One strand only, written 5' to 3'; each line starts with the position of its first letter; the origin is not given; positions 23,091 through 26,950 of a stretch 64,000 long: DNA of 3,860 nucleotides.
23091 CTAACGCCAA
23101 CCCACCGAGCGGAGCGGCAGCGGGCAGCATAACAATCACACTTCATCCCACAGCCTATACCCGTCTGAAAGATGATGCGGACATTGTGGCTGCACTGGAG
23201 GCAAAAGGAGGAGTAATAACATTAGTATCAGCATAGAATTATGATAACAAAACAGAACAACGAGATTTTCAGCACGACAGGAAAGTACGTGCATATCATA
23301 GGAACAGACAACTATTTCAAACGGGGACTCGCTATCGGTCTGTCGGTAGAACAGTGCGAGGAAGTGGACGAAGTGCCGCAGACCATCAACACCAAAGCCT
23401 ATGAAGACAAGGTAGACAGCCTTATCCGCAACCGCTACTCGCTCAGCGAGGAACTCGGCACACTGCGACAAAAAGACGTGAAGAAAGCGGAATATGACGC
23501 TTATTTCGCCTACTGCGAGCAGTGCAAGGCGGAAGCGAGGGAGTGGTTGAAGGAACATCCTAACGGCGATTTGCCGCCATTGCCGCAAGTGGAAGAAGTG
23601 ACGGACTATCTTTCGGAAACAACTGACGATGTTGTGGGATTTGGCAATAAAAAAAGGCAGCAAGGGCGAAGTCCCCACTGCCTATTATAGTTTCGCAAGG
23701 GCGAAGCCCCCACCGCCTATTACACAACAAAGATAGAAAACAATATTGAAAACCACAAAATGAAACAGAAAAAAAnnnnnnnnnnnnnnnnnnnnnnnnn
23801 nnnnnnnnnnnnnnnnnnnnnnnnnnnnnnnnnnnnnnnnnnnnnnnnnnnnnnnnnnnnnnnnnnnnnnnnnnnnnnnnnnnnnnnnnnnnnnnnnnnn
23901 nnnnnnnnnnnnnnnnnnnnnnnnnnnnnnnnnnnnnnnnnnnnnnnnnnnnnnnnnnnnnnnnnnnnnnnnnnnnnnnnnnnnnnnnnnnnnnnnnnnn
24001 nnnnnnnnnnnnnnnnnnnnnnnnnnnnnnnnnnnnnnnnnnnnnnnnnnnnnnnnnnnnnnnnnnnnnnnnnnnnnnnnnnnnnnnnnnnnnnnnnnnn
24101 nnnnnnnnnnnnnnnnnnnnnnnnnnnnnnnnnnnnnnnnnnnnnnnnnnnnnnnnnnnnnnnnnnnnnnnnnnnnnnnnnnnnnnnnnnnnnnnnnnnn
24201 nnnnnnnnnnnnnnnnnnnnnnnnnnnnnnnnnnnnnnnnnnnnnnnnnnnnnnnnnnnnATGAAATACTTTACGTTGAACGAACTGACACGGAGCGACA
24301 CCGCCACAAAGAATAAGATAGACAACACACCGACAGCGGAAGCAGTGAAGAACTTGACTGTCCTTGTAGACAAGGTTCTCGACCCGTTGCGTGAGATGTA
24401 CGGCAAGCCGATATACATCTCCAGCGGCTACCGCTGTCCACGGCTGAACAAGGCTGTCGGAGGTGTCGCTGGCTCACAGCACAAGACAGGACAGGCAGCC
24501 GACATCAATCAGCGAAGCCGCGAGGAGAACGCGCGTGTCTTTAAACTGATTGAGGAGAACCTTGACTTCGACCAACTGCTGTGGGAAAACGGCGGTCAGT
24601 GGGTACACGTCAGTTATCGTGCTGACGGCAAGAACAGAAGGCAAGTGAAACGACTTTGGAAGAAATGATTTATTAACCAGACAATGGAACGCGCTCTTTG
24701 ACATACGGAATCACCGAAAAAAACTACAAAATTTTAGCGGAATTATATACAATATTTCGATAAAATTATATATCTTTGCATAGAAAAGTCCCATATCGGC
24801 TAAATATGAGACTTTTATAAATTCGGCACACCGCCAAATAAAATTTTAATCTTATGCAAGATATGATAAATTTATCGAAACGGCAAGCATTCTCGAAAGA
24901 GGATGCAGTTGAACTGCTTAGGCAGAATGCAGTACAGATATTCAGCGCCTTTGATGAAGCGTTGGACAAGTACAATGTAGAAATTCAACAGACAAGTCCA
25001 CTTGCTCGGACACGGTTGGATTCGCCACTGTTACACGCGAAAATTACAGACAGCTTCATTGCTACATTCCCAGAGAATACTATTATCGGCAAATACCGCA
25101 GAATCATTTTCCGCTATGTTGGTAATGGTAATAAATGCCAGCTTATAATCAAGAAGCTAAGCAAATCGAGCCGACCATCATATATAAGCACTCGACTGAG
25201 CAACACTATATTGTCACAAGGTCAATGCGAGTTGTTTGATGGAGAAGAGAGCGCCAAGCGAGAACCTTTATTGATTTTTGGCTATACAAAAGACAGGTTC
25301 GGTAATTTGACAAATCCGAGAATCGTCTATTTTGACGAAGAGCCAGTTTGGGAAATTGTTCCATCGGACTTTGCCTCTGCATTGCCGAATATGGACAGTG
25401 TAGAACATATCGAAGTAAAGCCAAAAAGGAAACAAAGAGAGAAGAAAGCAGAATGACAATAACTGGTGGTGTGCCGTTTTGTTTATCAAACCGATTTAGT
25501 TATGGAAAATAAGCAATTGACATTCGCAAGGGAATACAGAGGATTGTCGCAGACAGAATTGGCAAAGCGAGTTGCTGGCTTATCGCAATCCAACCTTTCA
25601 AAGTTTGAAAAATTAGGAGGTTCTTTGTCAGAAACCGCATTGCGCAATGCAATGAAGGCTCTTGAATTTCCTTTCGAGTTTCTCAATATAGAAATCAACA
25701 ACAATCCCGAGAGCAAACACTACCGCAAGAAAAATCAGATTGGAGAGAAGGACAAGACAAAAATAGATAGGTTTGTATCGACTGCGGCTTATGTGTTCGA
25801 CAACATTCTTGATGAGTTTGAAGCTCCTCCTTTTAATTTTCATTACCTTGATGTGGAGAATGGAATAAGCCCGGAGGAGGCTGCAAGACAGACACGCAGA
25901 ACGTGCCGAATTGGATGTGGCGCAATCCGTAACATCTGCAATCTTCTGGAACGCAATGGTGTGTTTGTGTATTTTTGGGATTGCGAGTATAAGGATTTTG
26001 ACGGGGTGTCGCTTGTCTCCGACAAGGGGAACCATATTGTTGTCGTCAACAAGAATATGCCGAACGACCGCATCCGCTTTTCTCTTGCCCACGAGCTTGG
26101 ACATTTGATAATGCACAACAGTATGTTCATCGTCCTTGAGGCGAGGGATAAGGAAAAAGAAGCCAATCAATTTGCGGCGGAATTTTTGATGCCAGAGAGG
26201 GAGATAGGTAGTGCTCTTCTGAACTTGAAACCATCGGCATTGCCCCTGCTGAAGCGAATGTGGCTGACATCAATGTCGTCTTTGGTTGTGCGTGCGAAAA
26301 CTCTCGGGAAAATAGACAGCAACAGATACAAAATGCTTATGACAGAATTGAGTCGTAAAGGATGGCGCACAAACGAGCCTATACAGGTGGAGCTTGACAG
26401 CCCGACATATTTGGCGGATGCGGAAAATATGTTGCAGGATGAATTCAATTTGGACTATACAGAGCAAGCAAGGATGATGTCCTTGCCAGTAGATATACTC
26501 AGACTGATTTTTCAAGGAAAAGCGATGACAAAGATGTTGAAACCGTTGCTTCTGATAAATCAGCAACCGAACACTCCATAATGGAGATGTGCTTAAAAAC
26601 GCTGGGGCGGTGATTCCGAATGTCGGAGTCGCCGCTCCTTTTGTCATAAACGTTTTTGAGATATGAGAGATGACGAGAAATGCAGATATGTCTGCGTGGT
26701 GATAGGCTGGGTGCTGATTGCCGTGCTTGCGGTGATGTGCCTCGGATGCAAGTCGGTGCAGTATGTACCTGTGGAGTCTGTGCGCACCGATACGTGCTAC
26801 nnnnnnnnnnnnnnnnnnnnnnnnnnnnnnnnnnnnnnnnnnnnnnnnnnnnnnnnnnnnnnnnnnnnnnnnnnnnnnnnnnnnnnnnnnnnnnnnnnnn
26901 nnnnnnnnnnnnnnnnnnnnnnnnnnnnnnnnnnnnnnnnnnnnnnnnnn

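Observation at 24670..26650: Promoter-equipped two-gene insert (unknown 200-aa protein plus HTH-ImmA/IrrE metallopeptidase) after the endolysin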

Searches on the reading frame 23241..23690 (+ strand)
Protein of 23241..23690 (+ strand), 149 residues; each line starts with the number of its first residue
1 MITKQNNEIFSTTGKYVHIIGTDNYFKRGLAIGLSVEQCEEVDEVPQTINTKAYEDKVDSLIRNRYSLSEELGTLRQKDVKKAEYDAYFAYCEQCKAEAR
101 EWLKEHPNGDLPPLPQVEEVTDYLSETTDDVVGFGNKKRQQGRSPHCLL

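Call 3: search_protein_families(library=pfam, proteins=[window:23241-23690:+], max_evalue=0.1)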
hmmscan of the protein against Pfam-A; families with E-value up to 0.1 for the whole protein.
window:23241-23690:+ (149 aa): 2 families
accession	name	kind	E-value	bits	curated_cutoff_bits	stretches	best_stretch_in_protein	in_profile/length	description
PF09011.16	HMG_box_2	-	0.045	14.9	22.4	0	82-126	5-40/72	HMG-box domain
PF01921.24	tRNA-synt_1f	-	0.064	12.6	27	1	49-97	135-182/360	tRNA synthetases class I (K)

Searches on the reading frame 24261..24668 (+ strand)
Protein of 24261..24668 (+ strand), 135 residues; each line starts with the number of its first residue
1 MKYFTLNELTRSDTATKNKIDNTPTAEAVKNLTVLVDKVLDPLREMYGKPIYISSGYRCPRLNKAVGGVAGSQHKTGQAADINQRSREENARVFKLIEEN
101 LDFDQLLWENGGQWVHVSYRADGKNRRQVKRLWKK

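Call 3: search_protein_families(library=pfam, proteins=[window:24261-24668:+], max_evalue=0.1)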
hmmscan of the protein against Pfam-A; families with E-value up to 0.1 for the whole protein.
window:24261-24668:+ (135 aa): 3 families
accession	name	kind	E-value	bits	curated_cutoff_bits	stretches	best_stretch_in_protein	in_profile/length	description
PF08291.16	Peptidase_M15_3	-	5.8e-21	75.1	23.2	1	2-118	1-108/108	Peptidase M15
PF05951.18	Peptidase_M15_2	-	0.029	14.5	27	1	30-83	55-111/153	Bacterial protein of unknown function (DUF882)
PF06904.17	Extensin-like_C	-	0.055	14.1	25.4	1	22-84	47-112/176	Extensin-like protein C-terminus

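Call 5: search_protein_families(library=phrogs, proteins=[window:24261-24668:+], max_evalue=0.01)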
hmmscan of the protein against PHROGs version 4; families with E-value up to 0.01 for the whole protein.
window:24261-24668:+ (135 aa): 4 families
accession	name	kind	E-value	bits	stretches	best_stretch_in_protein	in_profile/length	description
phrog_894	-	lysis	7.7e-41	141.3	1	1-133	47-173/389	endolysin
phrog_17373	-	other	7.1e-09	36.7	1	33-84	39-89/224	peptidase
phrog_28234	-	lysis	0.00011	22.3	1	18-77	260-318/372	endolysin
phrog_25247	-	other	0.0073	16.4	1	36-85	424-473/520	peptidase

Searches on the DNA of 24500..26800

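Call 96: search_rna_families(source=window, start=24500, end=26800, threshold=evalue, max_evalue=1)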
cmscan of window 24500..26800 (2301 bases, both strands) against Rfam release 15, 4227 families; matches with E-value up to 1: 1.
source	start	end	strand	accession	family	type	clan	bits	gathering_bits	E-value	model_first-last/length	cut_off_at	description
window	26542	26636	+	RF02938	COG2827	Gene; sRNA;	-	23.8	49.1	0.27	1-77/77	no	COG2827 RNA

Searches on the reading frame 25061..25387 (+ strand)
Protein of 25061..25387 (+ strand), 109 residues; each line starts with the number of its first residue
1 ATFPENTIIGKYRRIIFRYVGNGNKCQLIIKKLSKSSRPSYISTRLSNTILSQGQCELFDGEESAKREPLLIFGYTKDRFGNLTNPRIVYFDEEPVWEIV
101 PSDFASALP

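Call 78: predict_structure(alignment_id=A4)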
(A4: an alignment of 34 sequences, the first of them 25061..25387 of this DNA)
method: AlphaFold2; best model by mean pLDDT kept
length: 109 residues; sequences in the alignment: 34
mean_pLDDT: 87.3   pTM: 0.79
mean pLDDT of the five models: 87.3, 87.1, 86.3, 84.9, 84.2
residues with pLDDT >= 90: 52; 70-90: 47; 50-70: 10; < 50: 0
segments of 3 or more residues with pLDDT < 50: none
pLDDT, mean of each block of 10 residues (from residue 1): 87 88 91 90 82 76 83 96 96 94 75
secondary structure, 60 per line:
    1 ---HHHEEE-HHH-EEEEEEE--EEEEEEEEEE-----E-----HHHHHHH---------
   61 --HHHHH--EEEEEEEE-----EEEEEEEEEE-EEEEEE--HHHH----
elements in order: E7-9 E15-21 E24-33 H45-51 H63-67 E70-77 E83-92 E94-99 H102-105

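Call 82: fold_search(model_id=the predicted structure, library=pdb)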
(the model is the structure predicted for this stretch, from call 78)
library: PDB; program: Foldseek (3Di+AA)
matches with E <= 10: 829; with E <= 0.001: 0
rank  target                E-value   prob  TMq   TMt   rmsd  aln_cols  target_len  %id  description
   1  3ajv_A                6.9e-02  0.75  0.37  0.27   5.7        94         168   15  Splicing endonuclease from Aeropyrum pernix (released 2010-11-17)
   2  3ajv_C                6.9e-02  0.72  0.37  0.28   5.7        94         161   15  Splicing endonuclease from Aeropyrum pernix (released 2010-11-17)
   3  4lf0                  1.3e-01  0.16  0.26  0.12   8.3       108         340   13  The E142D mutant of the amidase from Geobacillus pallidus (released 2013-08-21)
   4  4hn3_D                1.5e-01  0.14  0.27  0.13  10.7       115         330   11  The crystal structure of a sex pheromone precursor (lmo1757) from Listeria monocytogenes EGD-e (released 2012-10-31)
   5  5h8k_B                1.6e-01  0.12  0.24  0.12   8.7       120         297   12  Crystal structure of Medicago truncatula N-carbamoylputrescine amidohydrolase (MtCPA) C158S mutant (released 2016-04-20)
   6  9wpn_D                1.8e-01  0.23  0.31  0.17   7.3       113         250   11  Crystal structure of the nitrilase superfamily protein CJ1056C from Campylobacter jejuni in space group P212121 (released 2025-10-08)
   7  9wpo_D                1.8e-01  0.23  0.30  0.16   7.3       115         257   10  Crystal structure of the nitrilase superfamily protein CJ1056C from Campylobacter jejuni in space group P21 (released 2025-10-08)
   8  5g3p_B                1.8e-01  0.15  0.27  0.13   7.8       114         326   13  Bacillus cereus formamidase (BceAmiF) acetylated at the active site. (released 2017-04-12)
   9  9wpn_B                1.9e-01  0.21  0.31  0.16   7.3       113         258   12  Crystal structure of the nitrilase superfamily protein CJ1056C from Campylobacter jejuni in space group P212121 (released 2025-10-08)
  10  5h8j_I                2.1e-01  0.15  0.27  0.13   8.6       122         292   11  Crystal structure of Medicago truncatula N-carbamoylputrescine amidohydrolase (MtCPA) in complex with cadaverine (released 2016-04-20)
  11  5h8i_B                2.3e-01  0.15  0.28  0.14   7.9       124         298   10  Crystal structure of Medicago truncatula N-carbamoylputrescine amidohydrolase (MtCPA) in complex with N-(dihydroxymeth (released 2016-04-20)
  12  5h8i_A                2.3e-01  0.14  0.29  0.14   7.4       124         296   10  Crystal structure of Medicago truncatula N-carbamoylputrescine amidohydrolase (MtCPA) in complex with N-(dihydroxymeth (released 2016-04-20)
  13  5g3p_A                2.5e-01  0.14  0.27  0.13   7.8       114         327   13  Bacillus cereus formamidase (BceAmiF) acetylated at the active site. (released 2017-04-12)
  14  5h8l_A                2.5e-01  0.13  0.28  0.14   7.5       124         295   10  Crystal structure of Medicago truncatula N-carbamoylputrescine amidohydrolase (MtCPA) C158S mutant in complex with put (released 2016-04-20)
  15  5h8i_I                2.5e-01  0.09  0.23  0.11  10.0       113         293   12  Crystal structure of Medicago truncatula N-carbamoylputrescine amidohydrolase (MtCPA) in complex with N-(dihydroxymeth (released 2016-04-20)
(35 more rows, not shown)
